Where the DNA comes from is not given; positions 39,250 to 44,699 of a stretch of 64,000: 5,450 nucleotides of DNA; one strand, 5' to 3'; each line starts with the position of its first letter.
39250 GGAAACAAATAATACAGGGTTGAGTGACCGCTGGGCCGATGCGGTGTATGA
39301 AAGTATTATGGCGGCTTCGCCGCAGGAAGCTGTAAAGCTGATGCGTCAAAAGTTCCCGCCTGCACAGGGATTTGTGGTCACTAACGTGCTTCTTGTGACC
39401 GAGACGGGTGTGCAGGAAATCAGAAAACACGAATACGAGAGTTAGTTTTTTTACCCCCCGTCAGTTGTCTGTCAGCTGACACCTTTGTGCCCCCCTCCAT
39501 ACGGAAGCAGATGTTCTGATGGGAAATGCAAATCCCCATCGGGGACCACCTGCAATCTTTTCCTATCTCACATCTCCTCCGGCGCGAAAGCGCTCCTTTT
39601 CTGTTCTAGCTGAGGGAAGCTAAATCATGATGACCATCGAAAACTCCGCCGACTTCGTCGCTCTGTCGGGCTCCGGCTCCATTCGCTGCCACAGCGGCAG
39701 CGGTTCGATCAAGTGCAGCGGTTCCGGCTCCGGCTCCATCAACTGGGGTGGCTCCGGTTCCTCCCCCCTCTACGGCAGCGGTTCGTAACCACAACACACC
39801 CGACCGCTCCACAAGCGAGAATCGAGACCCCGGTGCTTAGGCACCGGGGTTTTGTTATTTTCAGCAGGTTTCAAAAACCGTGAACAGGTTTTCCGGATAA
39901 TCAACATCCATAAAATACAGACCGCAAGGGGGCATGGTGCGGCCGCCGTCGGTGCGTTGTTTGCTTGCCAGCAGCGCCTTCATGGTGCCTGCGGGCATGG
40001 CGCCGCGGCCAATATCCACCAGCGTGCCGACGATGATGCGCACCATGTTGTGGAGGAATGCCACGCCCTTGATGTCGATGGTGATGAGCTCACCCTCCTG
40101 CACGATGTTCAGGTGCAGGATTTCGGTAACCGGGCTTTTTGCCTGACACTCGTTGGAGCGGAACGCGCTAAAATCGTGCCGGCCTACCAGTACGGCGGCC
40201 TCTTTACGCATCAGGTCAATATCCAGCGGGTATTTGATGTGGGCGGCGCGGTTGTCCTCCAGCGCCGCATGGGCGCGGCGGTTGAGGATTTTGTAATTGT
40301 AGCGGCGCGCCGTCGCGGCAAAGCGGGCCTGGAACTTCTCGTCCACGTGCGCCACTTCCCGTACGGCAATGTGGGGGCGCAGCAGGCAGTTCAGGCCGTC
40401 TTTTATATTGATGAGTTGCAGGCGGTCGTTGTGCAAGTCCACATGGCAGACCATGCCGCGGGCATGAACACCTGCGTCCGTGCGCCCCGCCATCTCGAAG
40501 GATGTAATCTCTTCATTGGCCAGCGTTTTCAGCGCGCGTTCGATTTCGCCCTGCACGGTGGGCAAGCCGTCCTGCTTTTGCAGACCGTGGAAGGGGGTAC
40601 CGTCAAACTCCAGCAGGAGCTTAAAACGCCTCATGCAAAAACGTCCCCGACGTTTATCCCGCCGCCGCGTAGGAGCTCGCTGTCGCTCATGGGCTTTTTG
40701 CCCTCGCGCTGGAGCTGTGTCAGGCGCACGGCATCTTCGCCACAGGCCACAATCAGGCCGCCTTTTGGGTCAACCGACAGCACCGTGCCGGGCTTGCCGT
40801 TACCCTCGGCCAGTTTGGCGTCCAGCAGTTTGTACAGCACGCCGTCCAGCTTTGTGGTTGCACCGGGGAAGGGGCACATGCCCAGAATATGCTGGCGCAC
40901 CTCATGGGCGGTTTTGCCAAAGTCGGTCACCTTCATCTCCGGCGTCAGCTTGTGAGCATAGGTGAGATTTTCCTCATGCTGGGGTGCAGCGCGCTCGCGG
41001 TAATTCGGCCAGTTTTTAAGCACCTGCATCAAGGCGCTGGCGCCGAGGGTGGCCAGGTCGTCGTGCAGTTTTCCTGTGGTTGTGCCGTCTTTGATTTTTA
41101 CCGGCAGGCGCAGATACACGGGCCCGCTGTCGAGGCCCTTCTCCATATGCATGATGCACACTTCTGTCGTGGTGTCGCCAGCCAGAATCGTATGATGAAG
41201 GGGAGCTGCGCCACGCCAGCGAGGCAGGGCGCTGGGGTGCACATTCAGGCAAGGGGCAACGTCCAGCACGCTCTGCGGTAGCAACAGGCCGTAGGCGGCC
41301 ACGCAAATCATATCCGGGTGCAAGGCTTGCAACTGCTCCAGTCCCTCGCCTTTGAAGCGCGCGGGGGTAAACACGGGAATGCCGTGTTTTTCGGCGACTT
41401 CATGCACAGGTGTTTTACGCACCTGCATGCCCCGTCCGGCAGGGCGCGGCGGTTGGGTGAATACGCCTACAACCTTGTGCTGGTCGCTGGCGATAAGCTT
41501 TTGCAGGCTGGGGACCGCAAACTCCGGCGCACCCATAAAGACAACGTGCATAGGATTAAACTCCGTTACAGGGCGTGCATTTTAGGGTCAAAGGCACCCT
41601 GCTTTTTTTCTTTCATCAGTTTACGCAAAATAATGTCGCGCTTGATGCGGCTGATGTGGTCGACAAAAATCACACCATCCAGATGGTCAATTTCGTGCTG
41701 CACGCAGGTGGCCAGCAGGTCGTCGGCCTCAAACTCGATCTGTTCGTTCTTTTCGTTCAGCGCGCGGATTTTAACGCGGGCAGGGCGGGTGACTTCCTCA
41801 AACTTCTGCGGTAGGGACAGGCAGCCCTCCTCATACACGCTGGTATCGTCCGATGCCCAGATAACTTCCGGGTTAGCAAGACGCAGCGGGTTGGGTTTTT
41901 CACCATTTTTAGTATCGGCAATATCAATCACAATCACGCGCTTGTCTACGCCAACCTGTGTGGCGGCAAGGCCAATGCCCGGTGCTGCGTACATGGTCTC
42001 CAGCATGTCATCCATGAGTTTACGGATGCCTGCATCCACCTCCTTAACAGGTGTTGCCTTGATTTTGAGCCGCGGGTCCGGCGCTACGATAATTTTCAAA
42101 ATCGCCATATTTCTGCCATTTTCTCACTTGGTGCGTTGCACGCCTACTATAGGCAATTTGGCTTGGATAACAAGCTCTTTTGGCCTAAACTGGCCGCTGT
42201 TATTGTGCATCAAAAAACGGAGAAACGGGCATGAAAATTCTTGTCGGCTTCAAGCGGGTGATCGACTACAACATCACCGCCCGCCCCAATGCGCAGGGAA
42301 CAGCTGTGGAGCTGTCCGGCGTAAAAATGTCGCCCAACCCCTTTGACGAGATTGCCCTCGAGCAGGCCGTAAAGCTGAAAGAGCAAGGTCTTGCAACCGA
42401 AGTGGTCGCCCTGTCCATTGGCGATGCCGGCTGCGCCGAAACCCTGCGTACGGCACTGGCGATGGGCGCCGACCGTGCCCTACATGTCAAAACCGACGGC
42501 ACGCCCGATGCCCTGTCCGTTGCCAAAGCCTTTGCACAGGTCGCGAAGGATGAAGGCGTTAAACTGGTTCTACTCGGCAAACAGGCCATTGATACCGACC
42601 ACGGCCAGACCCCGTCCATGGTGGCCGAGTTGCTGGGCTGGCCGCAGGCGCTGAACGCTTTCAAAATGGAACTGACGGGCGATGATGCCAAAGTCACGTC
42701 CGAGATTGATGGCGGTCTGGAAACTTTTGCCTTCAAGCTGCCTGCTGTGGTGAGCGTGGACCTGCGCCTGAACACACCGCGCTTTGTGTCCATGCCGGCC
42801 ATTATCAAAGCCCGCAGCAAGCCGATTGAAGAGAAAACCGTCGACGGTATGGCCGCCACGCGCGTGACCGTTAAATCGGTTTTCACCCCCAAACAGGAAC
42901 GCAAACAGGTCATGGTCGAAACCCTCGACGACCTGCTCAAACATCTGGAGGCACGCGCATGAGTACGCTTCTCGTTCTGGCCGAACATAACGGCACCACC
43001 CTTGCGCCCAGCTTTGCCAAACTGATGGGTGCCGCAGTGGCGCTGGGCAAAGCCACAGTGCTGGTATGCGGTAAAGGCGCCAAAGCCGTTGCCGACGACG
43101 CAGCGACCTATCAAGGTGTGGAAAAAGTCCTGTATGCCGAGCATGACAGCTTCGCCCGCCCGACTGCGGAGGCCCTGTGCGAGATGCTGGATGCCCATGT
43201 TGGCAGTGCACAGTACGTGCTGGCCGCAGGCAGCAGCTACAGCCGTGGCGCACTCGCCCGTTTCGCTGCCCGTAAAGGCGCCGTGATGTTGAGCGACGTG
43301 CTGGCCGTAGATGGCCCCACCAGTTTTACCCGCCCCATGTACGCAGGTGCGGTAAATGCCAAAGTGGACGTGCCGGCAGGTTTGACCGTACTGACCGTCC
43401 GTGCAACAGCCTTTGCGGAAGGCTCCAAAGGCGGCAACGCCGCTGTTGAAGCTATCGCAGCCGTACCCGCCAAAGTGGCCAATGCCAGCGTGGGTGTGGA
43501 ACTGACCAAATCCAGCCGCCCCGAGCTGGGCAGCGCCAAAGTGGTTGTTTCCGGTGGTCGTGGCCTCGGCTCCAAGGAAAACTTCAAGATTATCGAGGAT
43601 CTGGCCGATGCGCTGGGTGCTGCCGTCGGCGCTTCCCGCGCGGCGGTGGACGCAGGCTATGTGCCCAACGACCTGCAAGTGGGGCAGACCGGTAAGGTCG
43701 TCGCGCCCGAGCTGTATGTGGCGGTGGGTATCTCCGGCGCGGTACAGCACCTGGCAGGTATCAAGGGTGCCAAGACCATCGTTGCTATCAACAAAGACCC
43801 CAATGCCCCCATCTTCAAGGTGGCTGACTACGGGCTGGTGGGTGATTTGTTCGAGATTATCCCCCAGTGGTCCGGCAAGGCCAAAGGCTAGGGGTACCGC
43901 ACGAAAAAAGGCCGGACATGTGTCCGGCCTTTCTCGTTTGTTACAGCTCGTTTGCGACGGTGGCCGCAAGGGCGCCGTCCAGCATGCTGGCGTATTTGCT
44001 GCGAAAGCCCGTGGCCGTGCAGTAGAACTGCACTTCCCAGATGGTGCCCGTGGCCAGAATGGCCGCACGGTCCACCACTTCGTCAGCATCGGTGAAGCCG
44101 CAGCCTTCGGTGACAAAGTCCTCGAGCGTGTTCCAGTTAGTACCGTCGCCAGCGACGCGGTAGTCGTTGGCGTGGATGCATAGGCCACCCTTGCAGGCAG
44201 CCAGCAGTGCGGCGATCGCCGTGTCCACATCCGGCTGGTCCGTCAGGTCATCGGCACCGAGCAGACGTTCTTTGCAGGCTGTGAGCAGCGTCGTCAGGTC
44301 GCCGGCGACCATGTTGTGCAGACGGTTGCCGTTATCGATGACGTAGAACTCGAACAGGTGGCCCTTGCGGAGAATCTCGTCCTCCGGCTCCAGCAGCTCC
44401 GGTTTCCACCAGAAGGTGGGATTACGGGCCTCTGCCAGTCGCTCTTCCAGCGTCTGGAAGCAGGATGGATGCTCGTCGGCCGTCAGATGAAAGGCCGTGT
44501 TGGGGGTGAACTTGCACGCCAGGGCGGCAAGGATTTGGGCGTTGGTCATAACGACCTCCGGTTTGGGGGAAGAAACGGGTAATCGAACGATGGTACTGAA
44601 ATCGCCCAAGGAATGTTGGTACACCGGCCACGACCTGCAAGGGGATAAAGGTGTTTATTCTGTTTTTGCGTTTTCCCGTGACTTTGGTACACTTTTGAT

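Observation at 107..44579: Dispersed family of one- or two-gene inserts sharing codon bias, promoter type, pyrimidine-rich leader and private terminators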

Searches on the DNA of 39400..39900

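Call 65: search_rna_families(source=window, start=39400, end=39900, threshold=evalue, max_evalue=1)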
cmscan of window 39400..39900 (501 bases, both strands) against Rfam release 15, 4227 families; matches with E-value up to 1: 6.
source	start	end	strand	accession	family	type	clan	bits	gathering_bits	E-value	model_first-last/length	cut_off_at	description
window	39777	39861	+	RF01772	rnk_pseudo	Cis-reg; leader;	-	20.4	55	0.47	1-108/108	no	Pseudomonas rnk leader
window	39769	39871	+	RF02621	BSnc120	Gene; sRNA;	-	20.3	114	0.055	1-88/88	no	Brucella sRNA 120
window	39820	39894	-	RF00116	C0465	Gene; sRNA;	-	19.3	40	0.58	1-78/78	no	C0465 RNA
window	39716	39858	-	RF00516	ylbH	Cis-reg; leader;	-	17.3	50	0.25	1-122/122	no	ylbH leader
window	39824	39877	+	RF02603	BASRCII26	Gene; sRNA;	-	15.6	218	0.14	1-190/190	no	Brucella sRNA CII26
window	39753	39858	+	RF02837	anti-hemB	Gene; sRNA;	-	14.7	49.5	0.81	1-81/81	no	Burkholderia RNA 7 (anti-hemB)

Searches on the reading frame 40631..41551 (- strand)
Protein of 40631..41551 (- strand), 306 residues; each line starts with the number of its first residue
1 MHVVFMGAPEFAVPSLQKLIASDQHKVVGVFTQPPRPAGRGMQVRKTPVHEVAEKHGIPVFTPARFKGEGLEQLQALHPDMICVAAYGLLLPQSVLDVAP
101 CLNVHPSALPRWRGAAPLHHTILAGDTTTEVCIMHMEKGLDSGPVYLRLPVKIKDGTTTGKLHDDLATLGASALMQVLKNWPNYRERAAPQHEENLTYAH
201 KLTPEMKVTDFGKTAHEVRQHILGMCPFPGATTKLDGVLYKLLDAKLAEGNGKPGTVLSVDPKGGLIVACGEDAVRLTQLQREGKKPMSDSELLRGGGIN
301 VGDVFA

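Call 8: search_protein_families(library=pfam, proteins=[window:40631-41551:-], max_evalue=0.01)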
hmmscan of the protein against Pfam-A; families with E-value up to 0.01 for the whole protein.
window:40631-41551:- (306 aa): 2 families
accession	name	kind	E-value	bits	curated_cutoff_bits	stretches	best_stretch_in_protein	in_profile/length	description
PF00551.24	Formyl_trans_N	-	1.8e-34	119.5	26.1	1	2-178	2-181/181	Formyl transferase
PF02911.23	Formyl_trans_C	-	1e-19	71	21.1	1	201-296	1-98/100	Formyl transferase, C-terminal domain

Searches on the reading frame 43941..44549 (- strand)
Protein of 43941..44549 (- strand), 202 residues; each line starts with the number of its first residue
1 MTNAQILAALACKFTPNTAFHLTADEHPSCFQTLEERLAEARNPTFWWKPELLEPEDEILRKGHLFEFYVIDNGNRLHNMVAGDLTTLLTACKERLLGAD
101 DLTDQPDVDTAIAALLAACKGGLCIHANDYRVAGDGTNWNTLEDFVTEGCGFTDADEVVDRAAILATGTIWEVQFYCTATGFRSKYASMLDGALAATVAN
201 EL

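Call 8: search_protein_families(library=pfam, proteins=[window:43941-44549:-], max_evalue=0.01)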
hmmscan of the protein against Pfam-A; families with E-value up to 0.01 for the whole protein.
window:43941-44549:- (202 aa): 0 families

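Call 24: search_protein_families(library=phrogs, proteins=[window:43941-44549:-], max_evalue=0.01)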
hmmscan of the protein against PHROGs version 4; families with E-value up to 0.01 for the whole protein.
window:43941-44549:- (202 aa): 0 families

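Call 25: search_protein_families(library=ncbifam, proteins=[window:43941-44549:-], max_evalue=0.01)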
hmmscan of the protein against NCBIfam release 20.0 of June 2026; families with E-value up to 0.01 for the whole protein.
window:43941-44549:- (202 aa): 0 families

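Call 27: find_homologous_proteins(query=window:43941-44549:-)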
Query window:43941-44549:- (202 aa): 2 proteins with E <= 0.001 among 3076 candidates.
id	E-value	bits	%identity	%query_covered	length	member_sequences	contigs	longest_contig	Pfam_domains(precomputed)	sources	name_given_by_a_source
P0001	6.4e-134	462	100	100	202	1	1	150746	-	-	-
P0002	2.4e-75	271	63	100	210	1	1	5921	-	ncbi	-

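Call 28: find_encoding_contigs(protein=P0002, flank=10000)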
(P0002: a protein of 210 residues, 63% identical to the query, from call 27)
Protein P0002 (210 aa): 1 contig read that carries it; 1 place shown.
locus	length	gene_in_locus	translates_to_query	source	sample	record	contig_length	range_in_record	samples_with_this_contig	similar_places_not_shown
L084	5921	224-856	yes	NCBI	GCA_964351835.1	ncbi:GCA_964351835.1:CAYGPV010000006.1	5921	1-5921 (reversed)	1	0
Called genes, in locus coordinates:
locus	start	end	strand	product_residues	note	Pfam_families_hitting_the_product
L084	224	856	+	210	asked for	-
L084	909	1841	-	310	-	PF01012:ETF, PF00766:ETF_alpha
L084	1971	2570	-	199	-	-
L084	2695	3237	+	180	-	PF01327:Pep_deformylase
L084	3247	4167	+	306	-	PF00551:Formyl_trans_N, PF02911:Formyl_trans_C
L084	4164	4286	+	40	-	-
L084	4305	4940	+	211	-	PF01416:PseudoU_synth_1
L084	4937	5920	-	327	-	?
